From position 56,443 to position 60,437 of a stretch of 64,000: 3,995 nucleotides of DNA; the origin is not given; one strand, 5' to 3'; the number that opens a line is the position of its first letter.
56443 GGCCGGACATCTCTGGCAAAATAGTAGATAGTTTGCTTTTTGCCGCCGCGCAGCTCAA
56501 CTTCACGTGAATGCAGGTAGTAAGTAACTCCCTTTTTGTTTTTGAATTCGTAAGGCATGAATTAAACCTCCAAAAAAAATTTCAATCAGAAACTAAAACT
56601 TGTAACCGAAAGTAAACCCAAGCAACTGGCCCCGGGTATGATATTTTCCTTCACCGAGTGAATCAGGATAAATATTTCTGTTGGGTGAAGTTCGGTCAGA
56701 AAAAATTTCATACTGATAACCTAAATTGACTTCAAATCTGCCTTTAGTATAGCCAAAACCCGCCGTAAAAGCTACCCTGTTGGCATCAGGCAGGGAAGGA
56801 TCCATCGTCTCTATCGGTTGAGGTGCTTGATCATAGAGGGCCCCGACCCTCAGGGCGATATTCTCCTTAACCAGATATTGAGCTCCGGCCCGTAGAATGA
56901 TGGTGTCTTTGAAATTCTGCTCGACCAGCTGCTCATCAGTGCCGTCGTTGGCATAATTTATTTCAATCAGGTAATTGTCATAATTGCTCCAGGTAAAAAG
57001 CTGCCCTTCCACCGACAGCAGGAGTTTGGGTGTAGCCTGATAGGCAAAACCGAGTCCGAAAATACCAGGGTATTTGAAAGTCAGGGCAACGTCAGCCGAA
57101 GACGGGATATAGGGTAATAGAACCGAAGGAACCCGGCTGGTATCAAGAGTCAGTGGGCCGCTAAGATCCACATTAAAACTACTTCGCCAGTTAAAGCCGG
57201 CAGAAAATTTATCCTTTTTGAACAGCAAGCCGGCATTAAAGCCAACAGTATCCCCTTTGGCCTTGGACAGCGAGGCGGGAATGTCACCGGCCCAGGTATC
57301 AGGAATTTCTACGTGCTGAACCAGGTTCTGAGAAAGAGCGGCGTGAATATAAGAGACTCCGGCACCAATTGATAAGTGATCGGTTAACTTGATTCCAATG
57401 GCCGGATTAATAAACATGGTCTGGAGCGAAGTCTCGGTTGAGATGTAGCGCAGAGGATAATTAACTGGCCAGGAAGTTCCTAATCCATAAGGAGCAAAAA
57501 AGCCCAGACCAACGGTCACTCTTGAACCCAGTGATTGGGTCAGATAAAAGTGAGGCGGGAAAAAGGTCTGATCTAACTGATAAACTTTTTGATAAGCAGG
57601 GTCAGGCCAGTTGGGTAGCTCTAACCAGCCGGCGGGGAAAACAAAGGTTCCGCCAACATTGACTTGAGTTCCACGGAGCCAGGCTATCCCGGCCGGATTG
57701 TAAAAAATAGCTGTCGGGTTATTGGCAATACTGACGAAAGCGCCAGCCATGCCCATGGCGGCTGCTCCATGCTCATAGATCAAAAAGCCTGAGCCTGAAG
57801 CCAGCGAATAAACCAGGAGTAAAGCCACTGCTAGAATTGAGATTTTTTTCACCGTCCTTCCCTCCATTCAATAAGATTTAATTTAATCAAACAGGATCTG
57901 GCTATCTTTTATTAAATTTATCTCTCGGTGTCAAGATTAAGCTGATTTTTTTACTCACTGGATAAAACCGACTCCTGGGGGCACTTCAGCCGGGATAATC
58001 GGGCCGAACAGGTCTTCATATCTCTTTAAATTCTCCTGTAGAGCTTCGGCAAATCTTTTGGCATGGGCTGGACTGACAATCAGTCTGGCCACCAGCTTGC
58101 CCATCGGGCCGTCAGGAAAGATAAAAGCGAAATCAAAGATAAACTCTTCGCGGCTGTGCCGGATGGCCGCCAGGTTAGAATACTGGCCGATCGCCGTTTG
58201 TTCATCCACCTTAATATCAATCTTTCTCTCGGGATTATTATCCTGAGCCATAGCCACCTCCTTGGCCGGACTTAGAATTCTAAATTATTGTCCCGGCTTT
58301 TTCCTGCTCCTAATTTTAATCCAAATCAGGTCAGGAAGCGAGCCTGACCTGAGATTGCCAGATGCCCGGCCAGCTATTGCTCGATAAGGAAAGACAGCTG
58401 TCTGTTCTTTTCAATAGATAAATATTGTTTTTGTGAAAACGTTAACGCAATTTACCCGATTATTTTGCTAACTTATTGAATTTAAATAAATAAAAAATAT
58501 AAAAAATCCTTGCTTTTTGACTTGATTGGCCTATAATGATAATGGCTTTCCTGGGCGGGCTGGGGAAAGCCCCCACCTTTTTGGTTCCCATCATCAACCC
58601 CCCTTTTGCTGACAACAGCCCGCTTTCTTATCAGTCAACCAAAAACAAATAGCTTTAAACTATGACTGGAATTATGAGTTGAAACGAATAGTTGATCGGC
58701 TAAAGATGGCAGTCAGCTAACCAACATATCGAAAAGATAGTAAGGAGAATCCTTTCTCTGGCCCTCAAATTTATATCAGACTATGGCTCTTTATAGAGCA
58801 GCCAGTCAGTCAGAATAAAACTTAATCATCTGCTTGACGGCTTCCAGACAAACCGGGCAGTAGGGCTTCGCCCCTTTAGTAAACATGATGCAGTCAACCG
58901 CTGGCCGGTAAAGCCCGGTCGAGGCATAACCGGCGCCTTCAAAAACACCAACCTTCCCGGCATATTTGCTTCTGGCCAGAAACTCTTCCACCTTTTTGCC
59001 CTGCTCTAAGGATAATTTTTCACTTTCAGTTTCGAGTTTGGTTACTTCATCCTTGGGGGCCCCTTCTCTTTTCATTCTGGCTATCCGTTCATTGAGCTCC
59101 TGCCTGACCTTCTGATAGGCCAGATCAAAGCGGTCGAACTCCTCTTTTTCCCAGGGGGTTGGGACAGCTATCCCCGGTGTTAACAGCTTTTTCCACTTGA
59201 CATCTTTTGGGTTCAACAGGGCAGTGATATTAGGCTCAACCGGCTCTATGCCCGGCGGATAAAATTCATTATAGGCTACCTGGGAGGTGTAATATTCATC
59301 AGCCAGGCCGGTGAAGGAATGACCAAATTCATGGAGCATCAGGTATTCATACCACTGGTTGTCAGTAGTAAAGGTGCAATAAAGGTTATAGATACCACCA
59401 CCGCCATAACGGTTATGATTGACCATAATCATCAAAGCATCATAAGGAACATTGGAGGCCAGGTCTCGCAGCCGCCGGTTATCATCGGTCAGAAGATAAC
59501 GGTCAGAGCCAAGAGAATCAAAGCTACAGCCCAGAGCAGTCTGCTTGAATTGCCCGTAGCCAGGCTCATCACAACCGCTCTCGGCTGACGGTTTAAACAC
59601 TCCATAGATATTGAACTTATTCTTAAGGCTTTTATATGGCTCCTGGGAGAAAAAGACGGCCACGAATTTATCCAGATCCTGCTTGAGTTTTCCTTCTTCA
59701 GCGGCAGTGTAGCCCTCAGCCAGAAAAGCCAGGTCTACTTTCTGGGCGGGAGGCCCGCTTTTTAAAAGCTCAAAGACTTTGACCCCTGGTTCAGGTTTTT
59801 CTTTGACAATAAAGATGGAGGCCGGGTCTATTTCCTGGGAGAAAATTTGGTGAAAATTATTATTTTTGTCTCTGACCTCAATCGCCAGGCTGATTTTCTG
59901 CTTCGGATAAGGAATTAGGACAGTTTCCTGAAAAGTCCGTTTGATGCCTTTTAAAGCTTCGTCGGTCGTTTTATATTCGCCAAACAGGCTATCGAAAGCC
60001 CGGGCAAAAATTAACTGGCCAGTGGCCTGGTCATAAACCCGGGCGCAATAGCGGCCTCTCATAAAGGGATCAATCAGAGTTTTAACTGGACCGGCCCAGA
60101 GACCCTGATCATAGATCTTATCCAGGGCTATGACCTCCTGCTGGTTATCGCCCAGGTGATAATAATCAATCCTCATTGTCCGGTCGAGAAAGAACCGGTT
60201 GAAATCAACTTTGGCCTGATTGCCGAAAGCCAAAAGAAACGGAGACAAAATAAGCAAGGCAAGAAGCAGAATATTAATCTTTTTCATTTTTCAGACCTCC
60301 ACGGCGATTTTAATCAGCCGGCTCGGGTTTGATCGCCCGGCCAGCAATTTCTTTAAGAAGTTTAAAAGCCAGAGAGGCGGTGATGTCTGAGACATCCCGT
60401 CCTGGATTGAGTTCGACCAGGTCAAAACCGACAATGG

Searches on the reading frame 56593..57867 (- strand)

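Call 48: search_protein_families(library=pfam, proteins=[window:56593-57867:-], max_evalue=0.00001)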
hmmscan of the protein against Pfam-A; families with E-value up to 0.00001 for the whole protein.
window:56593-57867:- (424 aa): 1 family
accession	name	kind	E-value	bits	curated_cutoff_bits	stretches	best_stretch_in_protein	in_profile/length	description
PF03349.22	Toluene_X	-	4.8e-50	170.7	29.7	1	18-424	3-421/421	Outer membrane protein transport protein (OMPP1/FadL/TodX)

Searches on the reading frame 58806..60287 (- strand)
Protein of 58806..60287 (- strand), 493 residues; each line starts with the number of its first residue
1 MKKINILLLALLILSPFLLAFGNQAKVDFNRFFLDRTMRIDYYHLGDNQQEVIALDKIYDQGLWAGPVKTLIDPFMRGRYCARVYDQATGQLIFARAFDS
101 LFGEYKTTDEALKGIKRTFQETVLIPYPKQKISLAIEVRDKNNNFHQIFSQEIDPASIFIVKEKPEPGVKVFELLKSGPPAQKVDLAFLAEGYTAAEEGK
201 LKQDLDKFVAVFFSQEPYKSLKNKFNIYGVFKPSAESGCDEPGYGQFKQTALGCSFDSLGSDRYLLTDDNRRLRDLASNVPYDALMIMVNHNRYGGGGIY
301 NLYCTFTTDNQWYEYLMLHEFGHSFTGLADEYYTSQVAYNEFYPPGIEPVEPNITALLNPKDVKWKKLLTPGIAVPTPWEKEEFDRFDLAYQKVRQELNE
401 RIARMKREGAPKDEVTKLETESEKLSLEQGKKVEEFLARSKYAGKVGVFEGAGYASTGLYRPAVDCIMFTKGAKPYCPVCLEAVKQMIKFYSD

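Call 48: search_protein_families(library=pfam, proteins=[window:58806-60287:-], max_evalue=0.00001)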
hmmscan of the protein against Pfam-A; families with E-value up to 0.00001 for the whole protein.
window:58806-60287:- (493 aa): 2 families
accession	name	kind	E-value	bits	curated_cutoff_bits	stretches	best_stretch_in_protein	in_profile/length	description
PF09471.16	Peptidase_M64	-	1.9e-95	320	26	1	173-488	2-302/302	IgA Peptidase M64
PF16217.10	M64_N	-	3.5e-39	133.6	27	1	28-149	1-121/122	Peptidase M64 N-terminus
